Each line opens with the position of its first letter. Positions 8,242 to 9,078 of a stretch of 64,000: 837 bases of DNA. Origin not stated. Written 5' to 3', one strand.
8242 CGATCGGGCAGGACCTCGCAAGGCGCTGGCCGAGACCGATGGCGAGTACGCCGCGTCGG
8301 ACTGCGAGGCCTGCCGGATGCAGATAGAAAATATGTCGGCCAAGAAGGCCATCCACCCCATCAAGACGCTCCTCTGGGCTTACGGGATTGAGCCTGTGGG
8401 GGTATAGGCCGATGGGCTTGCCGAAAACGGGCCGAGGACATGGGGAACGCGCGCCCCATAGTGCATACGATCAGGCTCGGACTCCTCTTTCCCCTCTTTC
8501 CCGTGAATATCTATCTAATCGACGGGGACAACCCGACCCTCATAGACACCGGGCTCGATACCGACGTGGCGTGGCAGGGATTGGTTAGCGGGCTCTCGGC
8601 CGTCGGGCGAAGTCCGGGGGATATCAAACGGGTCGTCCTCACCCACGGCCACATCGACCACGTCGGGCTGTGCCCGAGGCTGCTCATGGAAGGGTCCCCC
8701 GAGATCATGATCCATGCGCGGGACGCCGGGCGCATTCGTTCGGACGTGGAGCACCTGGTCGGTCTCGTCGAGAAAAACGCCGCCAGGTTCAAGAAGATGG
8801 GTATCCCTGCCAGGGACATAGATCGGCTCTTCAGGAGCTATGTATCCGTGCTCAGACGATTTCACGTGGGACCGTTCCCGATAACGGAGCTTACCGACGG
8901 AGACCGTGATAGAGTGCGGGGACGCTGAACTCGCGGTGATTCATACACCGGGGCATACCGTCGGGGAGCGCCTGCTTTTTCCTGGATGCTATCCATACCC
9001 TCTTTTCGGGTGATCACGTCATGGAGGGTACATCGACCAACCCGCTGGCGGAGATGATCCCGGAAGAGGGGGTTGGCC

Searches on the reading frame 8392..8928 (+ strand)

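Call 50: search_protein_families(library=pfam, max_evalue=0.001, proteins=[window:8392-8928:+])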
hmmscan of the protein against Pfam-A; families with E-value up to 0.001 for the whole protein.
window:8392-8928:+ (178 aa): 2 families
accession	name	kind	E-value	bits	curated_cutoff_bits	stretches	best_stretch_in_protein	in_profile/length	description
PF00753.33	Lactamase_B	-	2.1e-15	57.6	22.7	1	35-118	3-84/196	Metallo-beta-lactamase superfamily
PF12706.13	Lactamase_B_2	-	0.00016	21.8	27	1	50-97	4-50/200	Beta-lactamase superfamily domain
